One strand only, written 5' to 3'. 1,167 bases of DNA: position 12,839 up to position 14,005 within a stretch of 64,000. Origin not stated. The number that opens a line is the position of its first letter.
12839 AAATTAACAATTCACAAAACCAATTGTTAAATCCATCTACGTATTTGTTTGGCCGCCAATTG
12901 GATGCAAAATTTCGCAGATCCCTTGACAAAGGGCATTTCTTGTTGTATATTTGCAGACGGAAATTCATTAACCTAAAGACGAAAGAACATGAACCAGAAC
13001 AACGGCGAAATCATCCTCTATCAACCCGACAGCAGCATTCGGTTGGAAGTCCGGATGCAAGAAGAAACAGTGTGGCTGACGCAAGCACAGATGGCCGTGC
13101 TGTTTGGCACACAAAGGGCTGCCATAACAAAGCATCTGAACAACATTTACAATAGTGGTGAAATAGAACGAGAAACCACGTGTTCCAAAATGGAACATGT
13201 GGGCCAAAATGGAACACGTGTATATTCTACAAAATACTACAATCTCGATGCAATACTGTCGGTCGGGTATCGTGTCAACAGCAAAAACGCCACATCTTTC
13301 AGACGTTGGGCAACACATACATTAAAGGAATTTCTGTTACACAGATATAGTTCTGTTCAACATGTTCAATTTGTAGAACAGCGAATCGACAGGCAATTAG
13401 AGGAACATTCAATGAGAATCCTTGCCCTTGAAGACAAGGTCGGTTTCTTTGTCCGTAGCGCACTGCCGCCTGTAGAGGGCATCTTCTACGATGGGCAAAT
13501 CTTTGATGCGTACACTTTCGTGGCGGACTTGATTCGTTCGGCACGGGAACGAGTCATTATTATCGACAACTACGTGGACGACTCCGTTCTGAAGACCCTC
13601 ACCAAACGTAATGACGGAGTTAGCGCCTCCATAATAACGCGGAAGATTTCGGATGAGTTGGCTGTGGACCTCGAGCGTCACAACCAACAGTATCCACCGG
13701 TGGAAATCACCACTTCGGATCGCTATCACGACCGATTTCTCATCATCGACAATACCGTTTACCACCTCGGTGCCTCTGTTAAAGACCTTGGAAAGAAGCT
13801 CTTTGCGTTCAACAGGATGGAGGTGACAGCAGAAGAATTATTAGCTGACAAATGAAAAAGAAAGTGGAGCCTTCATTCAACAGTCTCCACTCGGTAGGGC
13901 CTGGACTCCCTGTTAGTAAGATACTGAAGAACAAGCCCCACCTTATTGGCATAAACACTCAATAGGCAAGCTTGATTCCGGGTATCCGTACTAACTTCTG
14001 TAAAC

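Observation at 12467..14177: R-U-R structure: two 323-bp near-identical complete transcription units bracket one RhuM-like gene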

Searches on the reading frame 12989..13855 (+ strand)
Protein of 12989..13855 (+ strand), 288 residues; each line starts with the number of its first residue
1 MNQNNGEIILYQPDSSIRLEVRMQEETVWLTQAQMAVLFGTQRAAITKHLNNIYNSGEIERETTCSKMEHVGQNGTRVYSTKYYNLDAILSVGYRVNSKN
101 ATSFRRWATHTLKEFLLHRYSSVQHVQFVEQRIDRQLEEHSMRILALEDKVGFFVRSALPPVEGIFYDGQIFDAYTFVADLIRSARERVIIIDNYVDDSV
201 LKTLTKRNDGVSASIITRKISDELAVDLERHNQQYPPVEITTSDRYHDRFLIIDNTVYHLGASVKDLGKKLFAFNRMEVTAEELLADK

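Call 7: search_protein_families(library=pfam, proteins=[window:12989-13855:+], max_evalue=0.01)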
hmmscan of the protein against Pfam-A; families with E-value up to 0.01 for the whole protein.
window:12989-13855:+ (288 aa): 1 family
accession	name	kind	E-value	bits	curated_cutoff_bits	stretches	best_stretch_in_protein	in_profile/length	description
PF13310.11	Virulence_RhuM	-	1.3e-17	64.4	33.7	1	64-120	2-60/252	Virulence protein RhuM family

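Call 10: find_encoding_contigs(protein=window:12989-13852:+, flank=6000, max_places=10)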
Protein window:12989-13852:+ (288 aa): 14 contigs read that carry it; 10 places shown.
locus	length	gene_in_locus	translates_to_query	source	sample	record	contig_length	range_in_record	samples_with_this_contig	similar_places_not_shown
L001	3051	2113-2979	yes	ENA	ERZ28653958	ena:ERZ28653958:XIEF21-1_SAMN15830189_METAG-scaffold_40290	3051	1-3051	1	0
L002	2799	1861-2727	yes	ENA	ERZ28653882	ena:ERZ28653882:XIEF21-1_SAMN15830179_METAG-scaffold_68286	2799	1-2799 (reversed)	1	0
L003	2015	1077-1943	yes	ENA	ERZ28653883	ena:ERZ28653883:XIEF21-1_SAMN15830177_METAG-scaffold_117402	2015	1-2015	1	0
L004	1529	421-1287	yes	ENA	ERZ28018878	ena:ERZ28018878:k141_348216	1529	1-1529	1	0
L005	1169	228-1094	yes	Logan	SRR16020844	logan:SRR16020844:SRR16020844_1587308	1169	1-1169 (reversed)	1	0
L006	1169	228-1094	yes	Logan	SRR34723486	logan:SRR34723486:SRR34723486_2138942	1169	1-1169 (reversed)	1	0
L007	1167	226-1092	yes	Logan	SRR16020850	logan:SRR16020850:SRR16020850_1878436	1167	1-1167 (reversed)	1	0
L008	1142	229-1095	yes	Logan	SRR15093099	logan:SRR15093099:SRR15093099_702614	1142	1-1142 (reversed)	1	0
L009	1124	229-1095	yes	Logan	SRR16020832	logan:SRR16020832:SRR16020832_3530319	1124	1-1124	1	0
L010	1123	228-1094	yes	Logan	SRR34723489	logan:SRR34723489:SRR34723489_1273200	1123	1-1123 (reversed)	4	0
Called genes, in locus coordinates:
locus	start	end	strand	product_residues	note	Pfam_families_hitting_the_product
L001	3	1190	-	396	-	?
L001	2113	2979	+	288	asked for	PF13310:Virulence_RhuM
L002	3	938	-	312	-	?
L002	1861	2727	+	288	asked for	PF13310:Virulence_RhuM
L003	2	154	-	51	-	?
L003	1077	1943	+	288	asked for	PF13310:Virulence_RhuM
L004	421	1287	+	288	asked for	PF13310:Virulence_RhuM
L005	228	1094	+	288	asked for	PF13310:Virulence_RhuM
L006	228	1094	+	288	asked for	PF13310:Virulence_RhuM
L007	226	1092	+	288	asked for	PF13310:Virulence_RhuM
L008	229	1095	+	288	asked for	PF13310:Virulence_RhuM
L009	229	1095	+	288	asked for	PF13310:Virulence_RhuM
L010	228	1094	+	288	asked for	PF13310:Virulence_RhuM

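Call 15: find_homologous_proteins(query=window:12989-13852:+, max_evalue=0.00001)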
Query window:12989-13852:+ (288 aa): 8000 proteins with E <= 0.00001 among 8000 candidates; the best 120 are listed.
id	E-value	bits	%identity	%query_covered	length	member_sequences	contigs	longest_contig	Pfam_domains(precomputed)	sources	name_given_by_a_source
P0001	2.1e-186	636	100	100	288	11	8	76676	PF13310.12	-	-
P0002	1.5e-173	593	92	100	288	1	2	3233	PF13310.12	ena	-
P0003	4.6e-167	572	89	99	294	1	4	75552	PF13310.12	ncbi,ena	-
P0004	2.7e-165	566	88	99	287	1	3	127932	PF13310.12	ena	-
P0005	3.8e-165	566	88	99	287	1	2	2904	PF13310.12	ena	-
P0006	2.5e-164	563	87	99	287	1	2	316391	PF13310.12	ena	-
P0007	7.0e-164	562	86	100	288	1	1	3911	PF13310.12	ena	-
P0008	5.1e-159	546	83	100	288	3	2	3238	PF13310.12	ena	-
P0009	1.3e-158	544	85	99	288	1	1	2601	PF13310.12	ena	-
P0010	8.3e-150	516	80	98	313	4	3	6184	PF13310.12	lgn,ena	-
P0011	1.1e-149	515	80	98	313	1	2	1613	PF13310.12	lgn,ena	-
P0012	1.2e-149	515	81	99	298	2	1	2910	PF13310.12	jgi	jgi:hypothetical protein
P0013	1.6e-149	515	80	99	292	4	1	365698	PF13310.12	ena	-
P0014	5.9e-147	506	78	99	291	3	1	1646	PF13310.12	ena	-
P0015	1.1e-142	492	77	98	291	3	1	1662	PF13310.12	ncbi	-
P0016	9.5e-142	489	77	98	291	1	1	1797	PF13310.12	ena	-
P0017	2.1e-141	488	76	98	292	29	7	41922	PF13310.12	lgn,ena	-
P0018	3.4e-141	487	71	99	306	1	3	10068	PF13310.12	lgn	-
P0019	4.7e-141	487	75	98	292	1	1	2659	PF13310.12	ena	-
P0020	1.7e-140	485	71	99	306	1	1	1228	PF13310.12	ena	-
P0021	1.8e-140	485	71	99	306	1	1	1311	PF13310.12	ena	-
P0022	2.8e-140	484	71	99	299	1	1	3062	PF13310.12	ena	-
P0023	2.8e-140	484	75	99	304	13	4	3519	PF13310.12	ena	-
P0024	3.3e-140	484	71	99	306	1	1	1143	PF13310.12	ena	-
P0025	4.7e-140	484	72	99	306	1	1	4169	PF13310.12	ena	-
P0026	7.2e-140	483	77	98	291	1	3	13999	PF13310.12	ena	-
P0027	1.6e-139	482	75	98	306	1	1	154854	PF13310.12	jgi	jgi:hypothetical protein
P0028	1.7e-139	482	71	99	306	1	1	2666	PF13310.12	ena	-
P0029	2.4e-139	481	71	99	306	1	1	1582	PF13310.12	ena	-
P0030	2.7e-139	481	75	98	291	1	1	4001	PF13310.12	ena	-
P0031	6.0e-139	480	74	99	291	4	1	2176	PF13310.12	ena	-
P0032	6.1e-139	480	75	98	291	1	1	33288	PF13310.12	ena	-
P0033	6.6e-139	480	74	98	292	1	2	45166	PF13310.12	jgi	-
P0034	1.7e-138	479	75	98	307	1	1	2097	PF13310.12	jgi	jgi:hypothetical protein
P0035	2.2e-138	478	76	98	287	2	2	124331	PF13310.12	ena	-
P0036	5.0e-138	477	75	98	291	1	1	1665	PF13310.12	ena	-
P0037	1.2e-137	476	70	100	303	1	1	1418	PF13310.12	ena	-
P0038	3.0e-136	471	74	99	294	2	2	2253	PF13310.12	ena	-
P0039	3.1e-136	471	74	97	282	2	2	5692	PF13310.12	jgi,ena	jgi:Virulence protein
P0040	3.6e-135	468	74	98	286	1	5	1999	PF13310.12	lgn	-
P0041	3.3e-134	464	73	98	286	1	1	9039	PF13310.12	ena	-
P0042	3.7e-134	464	72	97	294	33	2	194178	PF13310.12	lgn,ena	-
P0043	1.5e-133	462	72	98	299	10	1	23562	PF13310.12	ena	-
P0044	3.6e-133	461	73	98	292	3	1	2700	PF13310.12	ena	-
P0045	4.9e-133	461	74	99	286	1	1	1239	PF13310.12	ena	-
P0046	1.2e-131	456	72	98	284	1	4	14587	PF13310.12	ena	-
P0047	3.5e-131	455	73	99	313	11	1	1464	PF13310.12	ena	-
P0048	3.0e-128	445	73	99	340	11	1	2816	PF13310.12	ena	-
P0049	3.3e-127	442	72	98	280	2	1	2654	PF13310.12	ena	-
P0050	4.5e-127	441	73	99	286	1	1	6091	PF13310.12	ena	-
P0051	5.1e-125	434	70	99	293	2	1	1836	PF13310.12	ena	-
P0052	9.9e-125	433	73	91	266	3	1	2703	PF13310.12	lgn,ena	-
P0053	1.1e-122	427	67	98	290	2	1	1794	PF13310.12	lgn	-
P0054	2.8e-121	422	67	98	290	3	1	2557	PF13310.12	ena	-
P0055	1.2e-120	420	69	99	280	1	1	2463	PF13310.12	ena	-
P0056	1.9e-120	419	66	99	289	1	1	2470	PF13310.12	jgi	-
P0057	4.6e-120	418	70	100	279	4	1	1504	PF13310.12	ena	-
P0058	4.6e-120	418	67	98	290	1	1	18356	PF13310.12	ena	-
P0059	5.6e-120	418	70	97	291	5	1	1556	PF13310.12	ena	-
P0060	1.3e-119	417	66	99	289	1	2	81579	PF13310.12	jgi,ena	-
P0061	2.8e-119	415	66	97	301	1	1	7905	PF13310.12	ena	-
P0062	3.0e-119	415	66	98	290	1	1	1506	PF13310.12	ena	-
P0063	5.5e-119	415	66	97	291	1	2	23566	PF13310.12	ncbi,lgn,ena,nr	ncbi:MAG: virulence RhuM family protein [Bacteroidales bacterium]|nr:virulence RhuM family protein [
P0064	6.3e-119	414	66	97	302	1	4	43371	PF13310.12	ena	-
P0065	6.7e-119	414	68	98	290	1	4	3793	PF13310.12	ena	-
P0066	7.0e-119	414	65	99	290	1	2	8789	PF13310.12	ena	-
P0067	2.7e-118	412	66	97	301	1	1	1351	PF13310.12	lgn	-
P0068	5.2e-118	411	67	97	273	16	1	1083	PF13310.12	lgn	-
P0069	8.9e-118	411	66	99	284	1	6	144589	PF13310.12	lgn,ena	-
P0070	9.7e-118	410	68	100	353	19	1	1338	PF13310.12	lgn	-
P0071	1.1e-117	410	66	98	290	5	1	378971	PF13310.12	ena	-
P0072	1.3e-117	410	67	99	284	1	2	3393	PF13310.12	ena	-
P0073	2.1e-117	409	68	99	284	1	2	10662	PF13310.12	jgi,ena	-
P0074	2.2e-117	409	68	99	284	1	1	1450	PF13310.12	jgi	-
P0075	2.8e-117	409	69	95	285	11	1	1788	PF13310.12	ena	-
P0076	4.0e-117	408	67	99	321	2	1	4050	PF13310.12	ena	-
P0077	6.9e-117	408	66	98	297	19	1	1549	PF13310.12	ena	-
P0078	1.3e-116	407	68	99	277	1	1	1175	PF13310.12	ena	-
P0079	1.4e-116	407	68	99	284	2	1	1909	PF13310.12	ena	-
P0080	2.0e-116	406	67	99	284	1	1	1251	PF13310.12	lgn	-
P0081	2.1e-116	406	65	98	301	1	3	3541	PF13310.12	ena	-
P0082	2.3e-116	406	67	99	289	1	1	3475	PF13310.12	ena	-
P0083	4.4e-116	405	67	99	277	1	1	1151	PF13310.12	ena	-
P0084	5.7e-116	405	64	98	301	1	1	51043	PF13310.12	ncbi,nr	ncbi:MAG: virulence RhuM family protein [Muribaculaceae bacterium]|nr:virulence RhuM family protein 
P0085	5.8e-116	405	67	99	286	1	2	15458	PF13310.12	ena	-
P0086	1.1e-115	404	67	100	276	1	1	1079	PF13310.12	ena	-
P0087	1.3e-115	403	64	98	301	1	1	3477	PF13310.12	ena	-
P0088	1.4e-115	403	64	98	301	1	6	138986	PF13310.12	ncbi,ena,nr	ncbi:MAG: DNA-binding protein [Bacteroides sp.]|nr:DNA-binding protein [Bacteroides sp.]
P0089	1.7e-115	403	65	99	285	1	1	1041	PF13310.12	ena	-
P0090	1.8e-115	403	66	99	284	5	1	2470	PF13310.12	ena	-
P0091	1.8e-115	403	63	98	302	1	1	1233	PF13310.12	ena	-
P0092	2.0e-115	403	67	100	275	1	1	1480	PF13310.12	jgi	jgi:hypothetical protein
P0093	2.3e-115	403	67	98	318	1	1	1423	PF13310.12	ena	-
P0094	2.7e-115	402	67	99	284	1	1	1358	PF13310.12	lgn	-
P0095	3.1e-115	402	64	98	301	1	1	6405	PF13310.12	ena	-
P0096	3.1e-115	402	66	99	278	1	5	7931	PF13310.12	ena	-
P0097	3.2e-115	402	64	98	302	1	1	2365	PF13310.12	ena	-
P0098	3.3e-115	402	67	100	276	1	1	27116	PF13310.12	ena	-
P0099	3.9e-115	402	63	98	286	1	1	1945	PF13310.12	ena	-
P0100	4.3e-115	402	67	99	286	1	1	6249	PF13310.12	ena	-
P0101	4.3e-115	402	67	99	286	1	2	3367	PF13310.12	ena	-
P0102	4.7e-115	402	67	99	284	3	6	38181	PF13310.12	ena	-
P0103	4.8e-115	402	60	99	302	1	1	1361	PF13310.12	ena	-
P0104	5.0e-115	402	64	98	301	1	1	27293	PF13310.12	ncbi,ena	-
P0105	5.8e-115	401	63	98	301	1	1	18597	PF13310.12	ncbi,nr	ncbi:MAG: virulence RhuM family protein [Muribaculaceae bacterium]|nr:virulence RhuM family protein 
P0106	5.9e-115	401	66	99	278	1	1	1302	PF13310.12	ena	-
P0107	6.4e-115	401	62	98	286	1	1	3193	PF13310.12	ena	-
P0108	6.7e-115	401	64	98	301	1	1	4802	PF13310.12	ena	-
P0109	8.6e-115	401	64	97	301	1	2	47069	PF13310.12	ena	-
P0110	8.7e-115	401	62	98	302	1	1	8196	PF13310.12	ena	-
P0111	8.8e-115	401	62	98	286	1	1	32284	PF13310.12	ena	-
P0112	9.6e-115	401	66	99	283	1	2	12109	PF13310.12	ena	-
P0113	1.0e-114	401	64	97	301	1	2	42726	PF13310.12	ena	-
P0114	1.0e-114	401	62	98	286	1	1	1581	PF13310.12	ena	-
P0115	1.1e-114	401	63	98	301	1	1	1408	PF13310.12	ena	-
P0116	1.1e-114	400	66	99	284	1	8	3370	PF13310.12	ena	-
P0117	1.2e-114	400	62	98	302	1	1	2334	PF13310.12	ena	-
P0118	1.2e-114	400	64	98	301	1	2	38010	PF13310.12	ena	-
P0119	1.2e-114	400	62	98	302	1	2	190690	PF13310.12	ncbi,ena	-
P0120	1.3e-114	400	62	98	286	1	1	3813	PF13310.12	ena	-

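Call 16: find_encoding_contigs(protein=P0003, flank=5000, max_places=4)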
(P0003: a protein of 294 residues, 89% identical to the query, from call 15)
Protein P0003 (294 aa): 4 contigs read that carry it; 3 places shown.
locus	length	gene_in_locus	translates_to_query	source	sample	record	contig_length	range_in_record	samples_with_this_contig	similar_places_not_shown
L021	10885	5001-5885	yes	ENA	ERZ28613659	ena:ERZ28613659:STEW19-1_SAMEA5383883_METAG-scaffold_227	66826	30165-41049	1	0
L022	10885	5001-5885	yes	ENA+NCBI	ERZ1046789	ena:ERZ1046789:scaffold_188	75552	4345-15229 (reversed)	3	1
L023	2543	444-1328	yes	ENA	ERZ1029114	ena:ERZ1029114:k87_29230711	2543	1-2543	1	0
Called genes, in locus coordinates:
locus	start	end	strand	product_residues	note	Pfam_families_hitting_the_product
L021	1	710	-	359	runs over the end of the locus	-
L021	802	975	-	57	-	-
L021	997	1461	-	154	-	-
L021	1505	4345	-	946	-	-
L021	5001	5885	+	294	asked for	PF13310:Virulence_RhuM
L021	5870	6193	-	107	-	-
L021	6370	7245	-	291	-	-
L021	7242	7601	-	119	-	PF04397:LytTR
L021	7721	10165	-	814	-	-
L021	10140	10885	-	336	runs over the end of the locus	-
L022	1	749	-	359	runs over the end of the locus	-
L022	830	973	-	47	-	-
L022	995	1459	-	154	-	-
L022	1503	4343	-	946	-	-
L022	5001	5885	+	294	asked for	PF13310:Virulence_RhuM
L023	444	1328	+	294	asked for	PF13310:Virulence_RhuM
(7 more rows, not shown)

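Call 17: find_encoding_contigs(protein=P0004, flank=5000, max_places=3)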
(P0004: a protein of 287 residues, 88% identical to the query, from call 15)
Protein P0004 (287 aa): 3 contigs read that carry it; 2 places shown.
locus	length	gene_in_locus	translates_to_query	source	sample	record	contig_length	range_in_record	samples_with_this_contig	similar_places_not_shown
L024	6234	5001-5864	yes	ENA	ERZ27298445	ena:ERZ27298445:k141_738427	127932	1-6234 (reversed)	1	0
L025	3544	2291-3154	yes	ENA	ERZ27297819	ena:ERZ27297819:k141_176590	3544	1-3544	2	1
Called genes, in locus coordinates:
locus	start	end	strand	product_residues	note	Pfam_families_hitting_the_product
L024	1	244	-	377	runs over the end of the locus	-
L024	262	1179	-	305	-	-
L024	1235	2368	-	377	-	-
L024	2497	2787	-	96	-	PF01381:HTH_3 (faint), PF13443:HTH_26 (weak)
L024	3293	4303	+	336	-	PF10543:ORF6N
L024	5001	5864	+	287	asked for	PF13310:Virulence_RhuM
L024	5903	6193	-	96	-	PF01381:HTH_3 (faint), PF13443:HTH_26 (weak)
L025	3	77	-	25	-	?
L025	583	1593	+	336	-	PF10543:ORF6N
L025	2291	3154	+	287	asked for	PF13310:Virulence_RhuM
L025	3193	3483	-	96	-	PF01381:HTH_3 (faint), PF13443:HTH_26 (weak)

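Call 18: find_encoding_contigs(protein=P0006, flank=5000, max_places=3)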
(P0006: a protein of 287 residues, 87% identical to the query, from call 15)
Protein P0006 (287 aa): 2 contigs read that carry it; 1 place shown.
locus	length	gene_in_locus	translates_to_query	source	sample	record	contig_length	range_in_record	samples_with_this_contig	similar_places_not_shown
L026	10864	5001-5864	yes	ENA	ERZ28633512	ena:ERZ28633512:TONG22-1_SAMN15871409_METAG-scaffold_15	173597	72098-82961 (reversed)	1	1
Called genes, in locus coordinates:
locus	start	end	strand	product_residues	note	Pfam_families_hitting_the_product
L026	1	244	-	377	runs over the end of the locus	-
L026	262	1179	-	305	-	-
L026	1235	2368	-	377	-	-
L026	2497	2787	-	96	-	PF01381:HTH_3 (faint), PF13443:HTH_26 (weak)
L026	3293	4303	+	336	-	PF10543:ORF6N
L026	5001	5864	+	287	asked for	PF13310:Virulence_RhuM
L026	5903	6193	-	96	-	PF01381:HTH_3 (faint), PF13443:HTH_26 (weak)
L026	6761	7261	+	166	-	PF17761:DUF1016_N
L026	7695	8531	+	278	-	PF13310:Virulence_RhuM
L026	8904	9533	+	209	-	PF13189:Cytidylate_kin2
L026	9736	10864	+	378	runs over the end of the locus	PF01637:ATPase_2 (weak), PF13173:AAA_14 (faint)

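Call 41: find_encoding_contigs(protein=P0002, flank=5000, max_places=4)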
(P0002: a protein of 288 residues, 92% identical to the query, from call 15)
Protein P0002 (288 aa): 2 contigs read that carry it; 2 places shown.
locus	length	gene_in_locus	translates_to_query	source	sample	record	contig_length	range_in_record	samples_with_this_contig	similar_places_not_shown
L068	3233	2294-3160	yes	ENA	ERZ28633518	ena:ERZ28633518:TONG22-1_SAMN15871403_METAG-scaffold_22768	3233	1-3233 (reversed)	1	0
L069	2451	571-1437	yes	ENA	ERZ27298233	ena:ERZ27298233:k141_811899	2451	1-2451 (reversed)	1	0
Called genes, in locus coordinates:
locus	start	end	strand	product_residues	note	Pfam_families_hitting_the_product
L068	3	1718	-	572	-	?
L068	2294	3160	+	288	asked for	PF13310:Virulence_RhuM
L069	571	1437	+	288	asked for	PF13310:Virulence_RhuM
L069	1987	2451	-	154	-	?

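Call 42: find_encoding_contigs(protein=P0007, flank=5000, max_places=3)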
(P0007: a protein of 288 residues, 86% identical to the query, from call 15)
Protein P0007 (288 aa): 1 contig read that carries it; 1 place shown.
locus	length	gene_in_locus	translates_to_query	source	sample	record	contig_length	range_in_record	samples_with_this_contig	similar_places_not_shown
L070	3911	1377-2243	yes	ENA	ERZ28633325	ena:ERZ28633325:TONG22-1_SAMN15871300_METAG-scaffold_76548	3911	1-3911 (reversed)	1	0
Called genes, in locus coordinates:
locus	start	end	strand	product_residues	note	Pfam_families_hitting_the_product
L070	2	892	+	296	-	?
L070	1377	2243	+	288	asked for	PF13310:Virulence_RhuM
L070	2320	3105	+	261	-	PF01145:Band_7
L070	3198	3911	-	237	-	?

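Call 57: search_protein_families(library=padloc, proteins=[window:12989-13852:+, L026:3293-4300:+, L026:6761-7258:+], max_evalue=0.01)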
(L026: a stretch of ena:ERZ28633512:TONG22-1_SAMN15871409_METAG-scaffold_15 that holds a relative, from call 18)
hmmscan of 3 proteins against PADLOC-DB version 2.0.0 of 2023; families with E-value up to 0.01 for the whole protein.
window:12989-13852:+ (288 aa): 41 families (the best 25 are shown)
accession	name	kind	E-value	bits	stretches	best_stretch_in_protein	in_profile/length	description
PDLC04879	PDC-S05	-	9.5e-118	390.8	1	4-286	3-282/285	-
PDLC04869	PDC-S05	-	1.7e-50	170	1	111-282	124-292/306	-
PDLC04854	PDC-S05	-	8.8e-49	164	1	1-138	1-136/212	-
PDLC04858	PDC-S05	-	3.8e-47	157.5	1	1-125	1-124/138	-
PDLC04872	PDC-S05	-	4.6e-47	157.6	1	1-125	1-127/152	-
PDLC04965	PDC-S23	-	7.6e-47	158.3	1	1-137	1-136/327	-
PDLC04876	PDC-S05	-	1e-46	156.9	1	3-120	5-125/174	-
PDLC04964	PDC-S23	-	5.1e-45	152.1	1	6-122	4-123/331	-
PDLC04853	PDC-S05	-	3e-44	149.5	1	1-118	1-121/336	-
PDLC04963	PDC-S23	-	1.8e-42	143.9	1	7-121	3-115/312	-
PDLC04851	PDC-S05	-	3e-42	142.9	1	3-120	7-127/342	-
PDLC04852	PDC-S05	-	3.6e-42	142.5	1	3-118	8-126/346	-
PDLC04874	PDC-S05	-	2.2e-40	135.9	1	1-124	1-122/165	-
PDLC04870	PDC-S05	-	1.3e-39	133.8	1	3-120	6-123/214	-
PDLC04868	PDC-S05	-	2.3e-38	130.2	1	1-120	1-123/335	-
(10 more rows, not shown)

L026:3293-4300:+ (336 aa): 5 families
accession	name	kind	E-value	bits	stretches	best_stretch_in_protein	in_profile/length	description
PDLC04869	PDC-S05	-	1.7e-105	350.6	1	16-329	5-301/306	-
PDLC04856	PDC-S05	-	6.8e-45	150.9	1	23-178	7-162/177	-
PDLC04849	PDC-S05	-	9.8e-32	108.1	1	26-145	8-128/183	-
PDLC04879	PDC-S05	-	1.3e-21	75.3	1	161-324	130-280/285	-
PDLC03880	NsnC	-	1e-06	26.6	1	210-295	130-219/242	-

L026:6761-7258:+ (166 aa): 25 families
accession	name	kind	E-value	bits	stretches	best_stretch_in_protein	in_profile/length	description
PDLC04795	PDC-S02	-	1.9e-29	101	1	2-91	22-111/357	-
PDLC04826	PDC-S02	-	1.8e-27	94.4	1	2-90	9-97/222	-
PDLC04800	PDC-S02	-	2.1e-26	90.8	1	2-102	9-108/129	-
PDLC04831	PDC-S02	-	2.6e-24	84.4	1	2-90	9-97/346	-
PDLC04810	PDC-S02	-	8.2e-23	79.2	1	2-142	9-150/355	-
PDLC04811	PDC-S02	-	2.1e-22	77.8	1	2-89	10-97/172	-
PDLC04794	PDC-S02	-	3.5e-17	61.1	1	8-95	5-92/108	-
PDLC04827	PDC-S02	-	2e-16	58.3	1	2-91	8-99/234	-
PDLC04797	PDC-S02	-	3.3e-16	57.5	1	4-90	5-93/126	-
PDLC04807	PDC-S02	-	3.6e-16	57.3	1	3-139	12-136/351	-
PDLC04804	PDC-S02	-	4.7e-16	57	1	4-91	11-98/203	-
PDLC04821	PDC-S02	-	1.1e-15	56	1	5-88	11-95/133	-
PDLC04822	PDC-S02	-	1.2e-15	56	1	5-92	11-99/294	-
PDLC04812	PDC-S02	-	1.1e-13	49.4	1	5-142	9-132/151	-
PDLC04801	PDC-S02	-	2.6e-13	48.4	1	10-88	17-95/205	-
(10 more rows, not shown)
